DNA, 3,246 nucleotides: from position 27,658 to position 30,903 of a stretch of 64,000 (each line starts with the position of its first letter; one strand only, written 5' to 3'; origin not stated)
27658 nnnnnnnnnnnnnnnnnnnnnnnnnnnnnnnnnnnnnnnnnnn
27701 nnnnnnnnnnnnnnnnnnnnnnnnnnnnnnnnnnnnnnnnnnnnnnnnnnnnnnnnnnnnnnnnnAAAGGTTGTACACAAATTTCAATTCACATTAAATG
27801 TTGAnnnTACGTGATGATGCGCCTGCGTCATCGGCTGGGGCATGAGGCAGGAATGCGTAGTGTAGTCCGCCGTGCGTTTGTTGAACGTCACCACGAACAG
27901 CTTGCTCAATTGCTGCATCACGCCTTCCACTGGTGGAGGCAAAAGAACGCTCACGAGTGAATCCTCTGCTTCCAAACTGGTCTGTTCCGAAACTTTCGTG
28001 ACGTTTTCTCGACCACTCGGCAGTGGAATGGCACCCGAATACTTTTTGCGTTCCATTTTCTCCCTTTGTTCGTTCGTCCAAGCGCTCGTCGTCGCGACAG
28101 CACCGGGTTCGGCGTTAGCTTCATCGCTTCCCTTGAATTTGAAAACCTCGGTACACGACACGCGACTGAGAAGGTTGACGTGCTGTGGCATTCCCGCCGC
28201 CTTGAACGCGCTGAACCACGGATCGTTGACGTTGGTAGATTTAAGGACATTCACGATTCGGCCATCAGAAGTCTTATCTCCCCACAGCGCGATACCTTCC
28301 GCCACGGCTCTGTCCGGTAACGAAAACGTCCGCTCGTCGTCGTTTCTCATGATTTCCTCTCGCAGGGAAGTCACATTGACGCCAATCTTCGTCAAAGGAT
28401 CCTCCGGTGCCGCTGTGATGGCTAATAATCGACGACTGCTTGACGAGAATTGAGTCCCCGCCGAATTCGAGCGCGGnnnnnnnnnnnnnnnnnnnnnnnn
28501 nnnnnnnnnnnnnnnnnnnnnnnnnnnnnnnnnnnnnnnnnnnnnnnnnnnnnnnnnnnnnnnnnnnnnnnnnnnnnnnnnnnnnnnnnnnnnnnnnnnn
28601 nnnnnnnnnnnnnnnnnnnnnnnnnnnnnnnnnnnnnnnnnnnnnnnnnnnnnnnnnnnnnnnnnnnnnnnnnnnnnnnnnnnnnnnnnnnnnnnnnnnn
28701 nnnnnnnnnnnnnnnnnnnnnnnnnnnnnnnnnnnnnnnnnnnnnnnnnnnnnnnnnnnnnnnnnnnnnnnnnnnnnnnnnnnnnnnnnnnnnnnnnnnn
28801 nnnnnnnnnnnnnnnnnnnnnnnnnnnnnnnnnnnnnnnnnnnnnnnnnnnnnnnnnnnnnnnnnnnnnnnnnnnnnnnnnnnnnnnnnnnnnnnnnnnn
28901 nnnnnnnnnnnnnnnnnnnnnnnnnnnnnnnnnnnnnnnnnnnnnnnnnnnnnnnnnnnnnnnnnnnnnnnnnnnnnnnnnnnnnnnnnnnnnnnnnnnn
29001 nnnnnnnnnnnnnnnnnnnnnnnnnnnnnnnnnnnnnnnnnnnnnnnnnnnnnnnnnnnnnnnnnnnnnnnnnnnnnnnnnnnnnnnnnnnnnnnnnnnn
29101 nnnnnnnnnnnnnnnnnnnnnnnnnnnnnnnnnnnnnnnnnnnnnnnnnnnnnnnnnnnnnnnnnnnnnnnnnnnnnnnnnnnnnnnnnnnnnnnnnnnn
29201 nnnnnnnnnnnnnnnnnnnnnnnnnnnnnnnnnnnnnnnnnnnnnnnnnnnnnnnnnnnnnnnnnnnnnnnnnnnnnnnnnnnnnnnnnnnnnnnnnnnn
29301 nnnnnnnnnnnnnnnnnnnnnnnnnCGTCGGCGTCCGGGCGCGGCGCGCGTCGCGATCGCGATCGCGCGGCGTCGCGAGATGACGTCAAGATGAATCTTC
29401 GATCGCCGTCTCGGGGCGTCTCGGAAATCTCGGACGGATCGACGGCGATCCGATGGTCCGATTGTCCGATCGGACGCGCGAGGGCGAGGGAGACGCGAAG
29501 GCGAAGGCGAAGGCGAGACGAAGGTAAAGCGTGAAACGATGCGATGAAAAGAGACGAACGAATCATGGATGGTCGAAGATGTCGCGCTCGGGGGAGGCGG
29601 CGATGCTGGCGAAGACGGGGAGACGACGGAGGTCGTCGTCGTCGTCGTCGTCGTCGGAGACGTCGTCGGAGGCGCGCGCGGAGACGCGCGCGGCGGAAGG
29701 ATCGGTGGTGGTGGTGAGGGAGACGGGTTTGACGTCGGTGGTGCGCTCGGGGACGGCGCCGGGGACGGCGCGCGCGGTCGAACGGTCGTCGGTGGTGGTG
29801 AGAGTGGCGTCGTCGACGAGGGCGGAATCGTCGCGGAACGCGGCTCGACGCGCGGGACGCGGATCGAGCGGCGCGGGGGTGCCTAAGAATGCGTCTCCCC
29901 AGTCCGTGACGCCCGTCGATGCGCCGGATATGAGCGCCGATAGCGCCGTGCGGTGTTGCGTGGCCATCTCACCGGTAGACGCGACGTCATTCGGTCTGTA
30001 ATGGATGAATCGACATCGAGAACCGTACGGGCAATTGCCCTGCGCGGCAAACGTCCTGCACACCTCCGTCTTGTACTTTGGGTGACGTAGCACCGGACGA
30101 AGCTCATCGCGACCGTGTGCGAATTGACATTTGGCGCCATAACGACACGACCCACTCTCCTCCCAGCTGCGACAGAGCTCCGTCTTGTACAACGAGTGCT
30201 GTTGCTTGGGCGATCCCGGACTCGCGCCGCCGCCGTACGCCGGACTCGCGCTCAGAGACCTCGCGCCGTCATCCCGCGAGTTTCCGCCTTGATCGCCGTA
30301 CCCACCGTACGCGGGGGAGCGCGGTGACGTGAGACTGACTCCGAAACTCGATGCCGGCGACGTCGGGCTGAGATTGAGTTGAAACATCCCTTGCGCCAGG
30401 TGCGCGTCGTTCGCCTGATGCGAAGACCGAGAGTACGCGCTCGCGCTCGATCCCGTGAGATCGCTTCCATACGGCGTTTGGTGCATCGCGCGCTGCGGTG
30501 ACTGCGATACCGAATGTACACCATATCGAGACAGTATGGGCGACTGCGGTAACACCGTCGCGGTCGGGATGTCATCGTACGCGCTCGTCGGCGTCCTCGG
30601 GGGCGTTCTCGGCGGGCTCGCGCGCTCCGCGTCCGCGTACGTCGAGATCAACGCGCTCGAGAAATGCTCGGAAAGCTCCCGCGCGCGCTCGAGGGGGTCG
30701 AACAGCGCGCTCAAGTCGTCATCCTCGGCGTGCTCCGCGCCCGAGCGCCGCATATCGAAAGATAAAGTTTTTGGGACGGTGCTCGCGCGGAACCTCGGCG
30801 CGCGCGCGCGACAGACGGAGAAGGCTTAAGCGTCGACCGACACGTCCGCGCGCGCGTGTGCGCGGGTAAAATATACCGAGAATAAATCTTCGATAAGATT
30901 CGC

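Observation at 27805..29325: Membrane-tethered bZIP transcription factor with an S1P-like RRLL site (ATF6/bZIP28-like candidate stress transducer)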

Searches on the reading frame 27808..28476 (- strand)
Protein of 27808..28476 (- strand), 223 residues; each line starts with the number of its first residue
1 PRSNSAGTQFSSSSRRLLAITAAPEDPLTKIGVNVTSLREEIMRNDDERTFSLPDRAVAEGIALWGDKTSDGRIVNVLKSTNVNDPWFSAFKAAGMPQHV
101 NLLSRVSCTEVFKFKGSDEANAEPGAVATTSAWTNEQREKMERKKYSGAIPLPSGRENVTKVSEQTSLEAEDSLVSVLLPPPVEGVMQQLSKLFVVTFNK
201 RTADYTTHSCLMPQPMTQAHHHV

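Call 13: find_homologous_proteins(query=A2, max_evalue=0.01)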
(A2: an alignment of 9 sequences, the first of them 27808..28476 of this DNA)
Query A2 (9 sequences) (223 aa, profile of the alignment): 18 proteins with E <= 0.01 among 8000 candidates.
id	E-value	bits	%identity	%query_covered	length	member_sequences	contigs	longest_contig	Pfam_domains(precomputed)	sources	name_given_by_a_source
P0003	8.9e-107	374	66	89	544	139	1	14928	PF00170.27,PF07716.21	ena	-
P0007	1.4e-104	367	67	95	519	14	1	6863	PF00170.27,PF07716.21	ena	-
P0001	2.2e-102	360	100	100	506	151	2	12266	PF00170.27,PF07716.21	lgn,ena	-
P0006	1.0e-101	357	64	95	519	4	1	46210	PF00170.27,PF07716.21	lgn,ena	-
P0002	1.0e-100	354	95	100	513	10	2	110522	PF00170.27,PF07716.21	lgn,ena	-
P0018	4.1e-97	342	87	100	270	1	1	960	-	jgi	jgi:hypothetical protein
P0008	1.6e-95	337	63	96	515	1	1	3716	PF00170.27,PF07716.21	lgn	-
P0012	4.6e-94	332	55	85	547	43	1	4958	PF00170.27,PF07716.21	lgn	-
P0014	1.4e-89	318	54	99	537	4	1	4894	PF00170.27,PF07716.21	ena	-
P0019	5.4e-86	306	99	81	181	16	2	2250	-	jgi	jgi:hypothetical protein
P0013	1.2e-74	269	53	98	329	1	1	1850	-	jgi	jgi:hypothetical protein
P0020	2.3e-56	209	63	57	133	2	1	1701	-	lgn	-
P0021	3.0e-33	133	43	10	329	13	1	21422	-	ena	-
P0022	4.9e-33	133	43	10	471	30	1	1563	-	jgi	jgi:hypothetical protein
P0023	6.0e-33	132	38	22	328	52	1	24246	-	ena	-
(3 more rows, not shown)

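Call 22: search_protein_representatives(alignment_id=A2)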
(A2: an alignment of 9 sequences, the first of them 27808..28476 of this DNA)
Query: 9 sequences, 232 profile positions. Proteins with E-value up to 0.001 (for the whole library): 83; up to 1e-10: 21; up to 1e-30: 7. The best 83 are listed.
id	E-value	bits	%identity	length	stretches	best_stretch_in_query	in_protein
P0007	4.3e-105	366.8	-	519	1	2-232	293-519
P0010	4.7e-92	324.1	-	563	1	2-228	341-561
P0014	4.4e-90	317.6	-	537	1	2-225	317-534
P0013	4.0e-75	268.7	-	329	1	6-227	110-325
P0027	4.1e-34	134.5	-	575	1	11-223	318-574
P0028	4.5e-34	134.4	-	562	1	15-219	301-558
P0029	1.2e-32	129.7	-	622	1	4-225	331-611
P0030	1.7e-27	112.8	-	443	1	43-227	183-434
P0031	4.4e-27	111.5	-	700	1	51-222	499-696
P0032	2.1e-25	106.0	-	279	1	43-227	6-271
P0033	1.2e-24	103.5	-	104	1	54-153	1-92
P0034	2.9e-23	99.0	-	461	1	87-225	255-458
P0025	9.3e-23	97.3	-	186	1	175-232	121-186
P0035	1.6e-22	96.6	-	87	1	159-227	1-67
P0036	2.4e-19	86.2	-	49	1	182-225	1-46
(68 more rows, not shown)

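Call 26: predict_structure(alignment_id=A2)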
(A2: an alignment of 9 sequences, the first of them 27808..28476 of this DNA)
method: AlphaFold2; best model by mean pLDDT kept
length: 223 residues; sequences in the alignment: 9
mean_pLDDT: 41.3   pTM: 0.28
mean pLDDT of the five models: 41.3, 40.0, 39.5, 38.8, 36.8
residues with pLDDT >= 90: 0; 70-90: 0; 50-70: 54; < 50: 169
segments of 3 or more residues with pLDDT < 50: 1-80, 99-106, 118-173, 179-191, 213-223
pLDDT, mean of each block of 10 residues (from residue 1): 34 33 36 36 35 32 39 41 55 54 49 53 31 41 35 27 27 48 42 58 62 43 27
secondary structure, 60 per line:
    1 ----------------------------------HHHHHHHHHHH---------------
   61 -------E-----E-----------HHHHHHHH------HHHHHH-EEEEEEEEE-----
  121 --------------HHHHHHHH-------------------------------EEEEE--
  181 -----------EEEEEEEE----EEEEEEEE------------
elements in order: H35-45 H86-93 H100-105 E107-115 H135-142 E174-178 E192-199 E204-211

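Call 33: search_solved_structures(query=A2, max_evalue=1)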
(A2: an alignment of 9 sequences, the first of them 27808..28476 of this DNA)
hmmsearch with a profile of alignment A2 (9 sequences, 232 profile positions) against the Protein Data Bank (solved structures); distinct sequences matched with E-value up to 1: 3.
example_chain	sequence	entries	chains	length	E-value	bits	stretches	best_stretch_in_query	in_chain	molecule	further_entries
1k6k_A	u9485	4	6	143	0.8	12.4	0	13-59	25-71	ATP-DEPENDENT CLP PROTEASE ATP-BINDING SUBUNIT CLPA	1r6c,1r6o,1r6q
1mbu_A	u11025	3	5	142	0.8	12.4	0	13-59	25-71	ATP-Dependent clp Protease ATP-Binding Subunit clp A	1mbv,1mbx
1lzw_B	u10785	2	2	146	0.82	12.4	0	13-59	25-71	ATP-dependent clp protease ATP-binding subunit ClpA | ATP dependent clp protease ATP-binding subunit clpA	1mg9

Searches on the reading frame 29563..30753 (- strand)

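Call 3: search_protein_families(library=pfam, proteins=[window:29563-30753:-], max_evalue=0.1)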
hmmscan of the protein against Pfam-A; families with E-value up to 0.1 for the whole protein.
window:29563-30753:- (396 aa): 9 families
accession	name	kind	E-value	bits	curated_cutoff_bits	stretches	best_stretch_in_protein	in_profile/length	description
PF00642.30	zf-CCCH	-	3.6e-21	75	20.5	2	189-215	1-27/27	Zinc finger C-x8-C-x5-C-x3-H type (and similar)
PF18345.7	zf_CCCH_4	-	1.1e-13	51.1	29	2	194-213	1-19/19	Zinc finger domain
PF18044.7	zf-CCCH_4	-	4e-13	49.2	24.6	2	231-251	2-21/22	CCCH-type zinc finger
PF25585.1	zf-CCCH_DUS3L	-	1.4e-11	44.6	30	2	190-213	1-24/32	DUS3L CCCH zinc finger domain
PF14608.12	zf-CCCH_2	-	3.6e-08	34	25.8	2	193-214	1-19/19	RNA-binding, Nab2-type zinc finger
PF25427.2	zf-CCCH_UNK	-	7.3e-08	32.6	31.1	1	189-220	5-38/40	UNK-like, CCCH zinc finger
PF16131.11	Torus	-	9.6e-05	23.4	29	1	228-257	69-97/109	Torus domain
PF19242.4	Zn_finger_prot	-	0.012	15.9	30.1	0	183-219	175-211/268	Putative zinc finger protein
PF22623.2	zf-CCCH_9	-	0.016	15.5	27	0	232-252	3-23/38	KIAA1064-like, CCCH zinc finger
